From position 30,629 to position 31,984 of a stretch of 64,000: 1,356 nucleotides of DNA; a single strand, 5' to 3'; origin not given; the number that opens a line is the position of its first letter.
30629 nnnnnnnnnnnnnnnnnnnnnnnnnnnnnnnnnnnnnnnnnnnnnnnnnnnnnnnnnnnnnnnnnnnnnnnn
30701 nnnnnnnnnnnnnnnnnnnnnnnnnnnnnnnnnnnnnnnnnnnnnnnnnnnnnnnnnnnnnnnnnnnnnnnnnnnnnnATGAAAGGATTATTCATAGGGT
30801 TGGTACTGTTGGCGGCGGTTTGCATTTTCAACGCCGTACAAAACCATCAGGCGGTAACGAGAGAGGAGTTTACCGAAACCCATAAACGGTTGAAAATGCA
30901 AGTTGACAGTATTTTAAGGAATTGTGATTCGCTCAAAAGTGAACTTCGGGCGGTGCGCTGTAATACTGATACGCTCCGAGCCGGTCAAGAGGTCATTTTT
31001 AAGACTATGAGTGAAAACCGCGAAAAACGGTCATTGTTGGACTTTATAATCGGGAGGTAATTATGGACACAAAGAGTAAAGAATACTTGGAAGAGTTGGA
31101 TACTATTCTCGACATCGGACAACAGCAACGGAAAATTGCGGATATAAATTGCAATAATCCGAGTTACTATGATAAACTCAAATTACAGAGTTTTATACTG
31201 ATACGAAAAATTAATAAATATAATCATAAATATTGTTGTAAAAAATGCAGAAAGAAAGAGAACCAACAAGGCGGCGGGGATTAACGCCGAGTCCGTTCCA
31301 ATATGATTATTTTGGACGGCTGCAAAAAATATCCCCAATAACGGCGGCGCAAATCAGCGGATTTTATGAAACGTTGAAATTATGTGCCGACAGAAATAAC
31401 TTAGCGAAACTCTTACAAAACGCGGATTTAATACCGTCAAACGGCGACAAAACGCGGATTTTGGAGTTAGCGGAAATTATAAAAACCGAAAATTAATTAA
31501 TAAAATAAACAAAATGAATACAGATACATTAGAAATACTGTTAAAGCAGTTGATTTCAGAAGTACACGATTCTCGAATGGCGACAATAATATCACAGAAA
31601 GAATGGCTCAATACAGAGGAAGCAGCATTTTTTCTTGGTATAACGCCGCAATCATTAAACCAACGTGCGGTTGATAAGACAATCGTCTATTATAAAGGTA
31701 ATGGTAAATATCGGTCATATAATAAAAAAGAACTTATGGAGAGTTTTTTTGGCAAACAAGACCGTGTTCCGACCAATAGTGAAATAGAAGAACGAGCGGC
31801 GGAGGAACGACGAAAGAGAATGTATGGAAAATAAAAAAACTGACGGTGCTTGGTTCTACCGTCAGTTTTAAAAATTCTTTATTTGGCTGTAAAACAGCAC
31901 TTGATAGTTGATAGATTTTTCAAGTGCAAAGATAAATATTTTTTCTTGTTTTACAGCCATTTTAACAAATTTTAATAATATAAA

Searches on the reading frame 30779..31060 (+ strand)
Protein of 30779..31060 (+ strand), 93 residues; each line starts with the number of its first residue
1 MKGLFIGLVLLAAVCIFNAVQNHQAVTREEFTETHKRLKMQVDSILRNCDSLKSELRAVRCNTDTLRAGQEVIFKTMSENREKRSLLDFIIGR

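Call 6: search_protein_families(library=phrogs, proteins=[window:30779-31060:+], max_evalue=0.01)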
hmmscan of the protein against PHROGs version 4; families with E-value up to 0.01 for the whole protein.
window:30779-31060:+ (93 aa): 0 families

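Call 7: search_protein_families(library=pfam, proteins=[window:30779-31060:+], max_evalue=0.1)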
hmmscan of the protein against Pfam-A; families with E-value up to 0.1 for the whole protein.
window:30779-31060:+ (93 aa): 1 family
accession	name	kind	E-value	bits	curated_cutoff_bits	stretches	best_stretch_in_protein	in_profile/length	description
PF02520.22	ANIS5_cation-bd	-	0.08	13.5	29.3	1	24-91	37-105/109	SXP/RAL-2 family protein Ani s 5-like, metal-binding domain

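Call 67: find_related_loci(query=A4, collection=metagenome_contigs, flank=10000)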
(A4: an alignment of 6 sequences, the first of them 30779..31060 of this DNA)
Query A4 (93 aa) in metagenome_contigs; peptide patterns used: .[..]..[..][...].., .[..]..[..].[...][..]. (x = any residue, [..] = any of these).
108 stretches matched a pattern; 15 encode a relative of the query (tblastn E <= 1e-3); 15 distinct loci.
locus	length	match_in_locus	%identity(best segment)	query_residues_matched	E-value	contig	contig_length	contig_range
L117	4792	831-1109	99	1-93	1e-59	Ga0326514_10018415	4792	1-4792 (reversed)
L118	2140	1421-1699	99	1-93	2e-60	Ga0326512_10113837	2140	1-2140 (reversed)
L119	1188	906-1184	89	1-93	3e-57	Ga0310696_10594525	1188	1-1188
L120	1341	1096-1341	79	4-85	2e-44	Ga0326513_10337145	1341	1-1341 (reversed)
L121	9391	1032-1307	62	2-93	2e-37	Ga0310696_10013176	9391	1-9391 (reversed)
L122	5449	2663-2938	57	2-93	3e-33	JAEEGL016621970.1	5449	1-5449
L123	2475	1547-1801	58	8-89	7e-29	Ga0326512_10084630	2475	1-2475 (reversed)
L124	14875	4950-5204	58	8-89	7e-29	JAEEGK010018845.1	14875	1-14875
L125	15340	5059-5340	51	1-92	4e-27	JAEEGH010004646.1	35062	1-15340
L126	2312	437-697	52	7-90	1e-24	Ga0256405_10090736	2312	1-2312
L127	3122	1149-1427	51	1-90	2e-24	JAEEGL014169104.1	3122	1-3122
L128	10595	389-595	57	23-90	3e-22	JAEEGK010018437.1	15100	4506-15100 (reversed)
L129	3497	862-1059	59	26-90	1e-21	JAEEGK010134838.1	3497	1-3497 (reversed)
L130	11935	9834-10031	59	26-90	2e-21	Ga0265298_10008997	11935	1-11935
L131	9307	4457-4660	56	26-93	2e-21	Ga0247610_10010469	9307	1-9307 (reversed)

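Call 68: find_related_loci(query=A4, collection=viral_contigs, flank=10000)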
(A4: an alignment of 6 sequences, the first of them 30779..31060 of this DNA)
Query A4 (93 aa) in viral_contigs; peptide patterns used: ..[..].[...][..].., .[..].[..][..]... (x = any residue, [..] = any of these).
24 stretches matched a pattern, but none encodes a relative of the query by tblastn (E <= 1e-3).

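Call 74: search_protein_families(library=pfam, proteins=[L124:5279-6178:+, L124:6183-8009:+, L124:12179-13066:+, L124:1999-2532:+, L124:2868-3470:+, L124:3947-4507:+, L125:5325-6092:+, L125:1779-2195:+, L130:1641-3023:-, L130:824-1690:-], max_evalue=0.01)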
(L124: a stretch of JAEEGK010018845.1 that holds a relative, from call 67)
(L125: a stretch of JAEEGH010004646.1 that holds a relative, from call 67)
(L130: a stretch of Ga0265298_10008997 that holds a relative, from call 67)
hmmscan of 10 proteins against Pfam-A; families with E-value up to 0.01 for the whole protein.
L124:5279-6178:+ (299 aa): 2 families
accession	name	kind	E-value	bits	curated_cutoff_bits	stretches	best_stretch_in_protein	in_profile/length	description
PF19898.4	DUF6371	-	1.6e-37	129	27.7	1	98-254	1-150/150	Domain of unknown function (DUF6371)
PF21957.2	Zn_ribbon_16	-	3.2e-17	62.7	27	1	6-65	1-60/65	Zinc beta-ribbon finger, putative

L124:6183-8009:+ (608 aa): 4 families
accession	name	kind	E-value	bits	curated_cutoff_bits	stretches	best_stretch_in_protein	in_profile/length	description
PF06048.17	DUF927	-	0.00022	21.4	22.6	0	98-163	62-130/284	Domain of unknown function (DUF927)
PF25201.1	nSTAND6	-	0.0031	18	27.7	0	247-278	13-44/148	Novel STAND NTPase 6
PF01443.25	Viral_helicase1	-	0.0072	16.6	21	0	256-313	2-69/228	Viral superfamily 1 RNA helicase core domain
PF13173.12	AAA_14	-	0.0074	16.7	27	0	253-329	3-86/129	AAA domain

L124:12179-13066:+ (295 aa): 1 family
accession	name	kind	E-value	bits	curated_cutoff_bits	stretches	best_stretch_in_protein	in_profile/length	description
PF02498.22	Bro-N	-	5.7e-23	81.8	25.6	2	36-107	11-91/96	BRO family, N-terminal domain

L124:1999-2532:+ (177 aa): 0 families

L124:2868-3470:+ (200 aa): 0 families

L124:3947-4507:+ (186 aa): 0 families

L125:5325-6092:+ (255 aa): 0 families

L125:1779-2195:+ (138 aa): 2 families
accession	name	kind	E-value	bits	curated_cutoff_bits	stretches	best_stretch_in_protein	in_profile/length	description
PF01381.28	HTH_3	-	2.9e-06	27.7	23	1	19-61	10-51/55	Helix-turn-helix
PF21694.2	DNA_pol3_delta_C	-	0.0012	19.2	27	1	4-80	43-118/121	DNA polymerase III delta subunit, C-terminal domain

L130:1641-3023:- (460 aa): 4 families
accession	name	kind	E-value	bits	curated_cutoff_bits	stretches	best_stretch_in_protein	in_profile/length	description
PF03796.21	DnaB_C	-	8.9e-98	327.2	27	1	195-456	1-255/255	DnaB-like helicase C terminal domain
PF00772.26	DnaB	-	2.2e-23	82.7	23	1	16-116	2-102/103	DnaB-like helicase N terminal domain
PF13481.12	AAA_25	-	1.5e-08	34.9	27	1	194-376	13-192/195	AAA domain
PF06745.19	ATPase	-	3.6e-07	30.2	26.6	1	196-376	1-166/231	KaiC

L130:824-1690:- (288 aa): 1 family
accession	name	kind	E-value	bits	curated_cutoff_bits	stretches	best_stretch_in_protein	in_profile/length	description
PF19808.4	DUF6291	-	0.00053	20.6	27.2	1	28-103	2-73/79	Family of unknown function (DUF6291)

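Call 76: search_protein_families(library=padloc, proteins=[window:30779-31060:+], max_evalue=0.001)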
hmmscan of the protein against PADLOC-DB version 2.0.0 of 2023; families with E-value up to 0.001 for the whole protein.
window:30779-31060:+ (93 aa): 0 families

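Call 85: search_protein_families(library=phrogs, proteins=[L128:4362-4919:+, L128:4921-7293:+, L128:7324-8007:+, L128:8047-8877:+, L128:8997-9974:+, L128:2893-3582:+, L128:1653-2177:+, L131:6007-6558:+, L131:6819-7205:+, L131:7202-7636:+], max_evalue=0.001)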
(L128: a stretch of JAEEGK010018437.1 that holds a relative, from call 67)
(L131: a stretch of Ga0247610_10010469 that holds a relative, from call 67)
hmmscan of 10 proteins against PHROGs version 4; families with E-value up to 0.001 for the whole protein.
L128:4362-4919:+ (185 aa): 0 families

L128:4921-7293:+ (790 aa): 0 families

L128:7324-8007:+ (227 aa): 0 families

L128:8047-8877:+ (276 aa): 0 families

L128:8997-9974:+ (325 aa): 3 families
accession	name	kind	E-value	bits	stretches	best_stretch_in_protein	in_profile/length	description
phrog_13113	-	unknown function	7e-07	30.8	1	106-186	33-113/134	-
phrog_1272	-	tail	0.00021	20.1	1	128-201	100-171/1606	tail length tape measure protein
phrog_20590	-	other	0.00029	21.4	1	142-188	26-72/242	peptidase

L128:2893-3582:+ (229 aa): 1 family
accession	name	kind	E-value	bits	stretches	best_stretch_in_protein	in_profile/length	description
phrog_23933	-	unknown function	5.6e-15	56.4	1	29-177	4-155/240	-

L128:1653-2177:+ (174 aa): 0 families

L131:6007-6558:+ (183 aa): 2 families
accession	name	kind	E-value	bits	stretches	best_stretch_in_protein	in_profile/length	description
phrog_874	-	unknown function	7.3e-30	105.3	1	3-183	69-258/277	-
phrog_18361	-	unknown function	1.1e-10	43.1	1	103-182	11-86/92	-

L131:6819-7205:+ (128 aa): 3 families
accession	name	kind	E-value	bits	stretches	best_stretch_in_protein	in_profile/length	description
phrog_98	-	unknown function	8.6e-27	95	1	1-125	25-153/208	-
phrog_8684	-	unknown function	2.1e-22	80.8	1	1-123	2-161/164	-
phrog_24347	-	unknown function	5.9e-06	26.7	1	50-119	172-238/245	-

L131:7202-7636:+ (144 aa): 2 families
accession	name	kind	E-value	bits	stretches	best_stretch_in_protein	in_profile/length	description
phrog_98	-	unknown function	8.5e-25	88.4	1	1-143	25-154/208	-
phrog_8684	-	unknown function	1.2e-21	78.4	1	1-142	2-163/164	-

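Call 91: find_homologous_proteins(query=A4, max_evalue=0.001)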
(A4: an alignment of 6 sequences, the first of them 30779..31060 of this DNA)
Query A4 (6 sequences) (93 aa, profile of the alignment): 73 proteins with E <= 0.001 among 2662 candidates.
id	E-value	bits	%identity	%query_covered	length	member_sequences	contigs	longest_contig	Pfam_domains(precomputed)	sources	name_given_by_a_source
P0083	8.7e-48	178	65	99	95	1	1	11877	-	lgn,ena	-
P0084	2.2e-47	177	62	99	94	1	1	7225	-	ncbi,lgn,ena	-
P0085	3.1e-47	176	65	99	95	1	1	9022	-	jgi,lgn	jgi:phage shock protein A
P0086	3.2e-47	176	62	99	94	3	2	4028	-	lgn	-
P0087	5.7e-47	176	62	99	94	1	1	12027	-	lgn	-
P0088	6.7e-47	175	62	99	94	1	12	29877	-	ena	-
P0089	2.1e-46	174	65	99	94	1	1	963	-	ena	-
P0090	2.4e-46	174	67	99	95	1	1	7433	-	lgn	-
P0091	3.9e-46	173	69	99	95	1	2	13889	-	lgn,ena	-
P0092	8.5e-46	172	71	100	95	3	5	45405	-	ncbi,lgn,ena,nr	ncbi:MAG: hypothetical protein J6T70_04125 [Bacteroidales bacterium]|nr:hypothetical protein [Bacter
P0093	2.1e-45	171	65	99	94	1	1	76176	-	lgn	-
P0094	2.2e-45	171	65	99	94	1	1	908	-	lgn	-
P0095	4.7e-45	169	64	100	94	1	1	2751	-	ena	-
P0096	6.8e-45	169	57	99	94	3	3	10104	-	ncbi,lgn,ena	-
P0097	1.3e-44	168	57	99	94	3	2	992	-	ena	-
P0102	5.3e-43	163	97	100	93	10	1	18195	-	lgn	-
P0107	5.0e-42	160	55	80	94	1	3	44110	-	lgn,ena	-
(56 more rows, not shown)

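Call 92: find_encoding_contigs(protein=P0107, flank=10000, max_places=2)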
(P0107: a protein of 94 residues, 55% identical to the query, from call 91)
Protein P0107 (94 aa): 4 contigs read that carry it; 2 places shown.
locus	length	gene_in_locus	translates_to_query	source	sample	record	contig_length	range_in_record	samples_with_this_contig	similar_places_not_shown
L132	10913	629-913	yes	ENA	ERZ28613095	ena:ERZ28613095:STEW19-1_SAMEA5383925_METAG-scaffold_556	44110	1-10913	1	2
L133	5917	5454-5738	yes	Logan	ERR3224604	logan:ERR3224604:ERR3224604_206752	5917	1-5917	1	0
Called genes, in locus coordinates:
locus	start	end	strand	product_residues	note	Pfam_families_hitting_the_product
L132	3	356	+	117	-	?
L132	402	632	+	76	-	-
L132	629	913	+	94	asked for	-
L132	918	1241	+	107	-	-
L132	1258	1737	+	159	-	-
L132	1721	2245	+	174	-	-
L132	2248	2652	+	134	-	-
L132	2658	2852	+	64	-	-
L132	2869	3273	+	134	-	PF09643:YopX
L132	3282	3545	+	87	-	-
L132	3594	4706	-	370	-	PF17293:Arm-DNA-bind_5, PF13102:Phage_int_SAM_5, PF00589:Phage_integrase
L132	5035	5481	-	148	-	PF01850:PIN (weak), PF13470:PIN_3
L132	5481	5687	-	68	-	-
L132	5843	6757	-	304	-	-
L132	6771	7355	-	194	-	PF05257:CHAP (weak)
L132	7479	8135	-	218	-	-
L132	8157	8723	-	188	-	-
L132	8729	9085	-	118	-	-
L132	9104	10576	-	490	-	PF18796:LPD1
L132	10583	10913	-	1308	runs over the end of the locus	PF00176:SNF2-rel_dom, PF04851:ResIII (weak), PF00271:Helicase_C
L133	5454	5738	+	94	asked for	-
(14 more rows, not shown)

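Call 93: find_encoding_contigs(protein=P0102, flank=10000, max_places=2)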
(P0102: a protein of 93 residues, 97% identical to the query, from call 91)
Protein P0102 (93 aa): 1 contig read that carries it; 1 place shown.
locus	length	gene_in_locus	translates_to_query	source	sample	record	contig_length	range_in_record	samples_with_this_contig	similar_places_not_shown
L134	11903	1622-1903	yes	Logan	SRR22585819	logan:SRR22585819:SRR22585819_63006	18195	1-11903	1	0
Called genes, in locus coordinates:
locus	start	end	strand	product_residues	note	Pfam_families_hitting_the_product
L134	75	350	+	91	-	-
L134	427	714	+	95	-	-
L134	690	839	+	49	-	-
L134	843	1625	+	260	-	-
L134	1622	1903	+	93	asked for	-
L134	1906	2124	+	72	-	-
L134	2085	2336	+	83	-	-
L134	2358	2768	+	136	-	-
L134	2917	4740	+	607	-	-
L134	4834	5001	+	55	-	-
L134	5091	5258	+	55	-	-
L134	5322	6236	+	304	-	PF13155:Toprim_2 (weak)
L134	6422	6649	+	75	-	-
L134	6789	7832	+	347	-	-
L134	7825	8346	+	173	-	-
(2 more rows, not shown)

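Call 102: predict_structure(alignment_id=A6)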
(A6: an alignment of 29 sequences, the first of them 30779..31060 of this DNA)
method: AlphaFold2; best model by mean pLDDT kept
length: 93 residues; sequences in the alignment: 29
mean_pLDDT: 84.3   pTM: 0.39
mean pLDDT of the five models: 84.3, 83.6, 80.4, 80.1, 77.9
residues with pLDDT >= 90: 45; 70-90: 33; 50-70: 15; < 50: 0
segments of 3 or more residues with pLDDT < 50: none
pLDDT, mean of each block of 10 residues (from residue 1): 82 86 72 91 93 94 92 87 68 67
secondary structure, 60 per line:
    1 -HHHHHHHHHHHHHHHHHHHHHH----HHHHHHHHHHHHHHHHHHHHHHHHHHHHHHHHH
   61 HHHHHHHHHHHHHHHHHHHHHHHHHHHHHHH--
elements in order: H2-23 H28-91

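Call 104: fold_search(model_id=the predicted structure, library=viral)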
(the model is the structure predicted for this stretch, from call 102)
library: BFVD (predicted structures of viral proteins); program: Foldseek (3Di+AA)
matches with E <= 10: 2; with E <= 0.001: 0
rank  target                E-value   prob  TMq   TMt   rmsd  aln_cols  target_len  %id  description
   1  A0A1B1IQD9            5.3e+00  0.12  0.54  0.09  16.9        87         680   18  (no name in the UniProt tables at hand)
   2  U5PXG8                8.7e+00  0.07  0.53  0.38  21.6       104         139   18  Holin/anti-holin [Clavibacter phage CN1A]

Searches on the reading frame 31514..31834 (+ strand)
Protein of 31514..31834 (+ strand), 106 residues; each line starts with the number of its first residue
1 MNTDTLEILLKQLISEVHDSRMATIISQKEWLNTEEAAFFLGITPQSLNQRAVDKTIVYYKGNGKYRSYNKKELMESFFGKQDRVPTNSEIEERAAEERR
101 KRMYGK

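Call 4: search_protein_families(library=pfam, proteins=[window:31514-31834:+], max_evalue=0.01)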
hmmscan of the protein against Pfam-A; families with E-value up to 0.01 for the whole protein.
window:31514-31834:+ (106 aa): 1 family
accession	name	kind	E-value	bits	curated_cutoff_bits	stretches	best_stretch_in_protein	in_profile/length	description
PF12728.13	HTH_17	-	0.0054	17.4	27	1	31-76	1-45/51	Helix-turn-helix domain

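Call 69: find_related_loci(query=A5, collection=viral_contigs, flank=10000)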
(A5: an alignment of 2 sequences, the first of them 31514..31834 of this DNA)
Query A5 (106 aa) in viral_contigs; peptide patterns used: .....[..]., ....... (x = any residue, [..] = any of these).
97 stretches matched a pattern, but none encodes a relative of the query by tblastn (E <= 1e-3).

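Call 77: search_protein_families(library=ncbifam, proteins=[window:31514-31834:+], max_evalue=0.001)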
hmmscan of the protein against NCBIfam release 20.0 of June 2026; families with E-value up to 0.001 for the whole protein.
window:31514-31834:+ (106 aa): 0 families
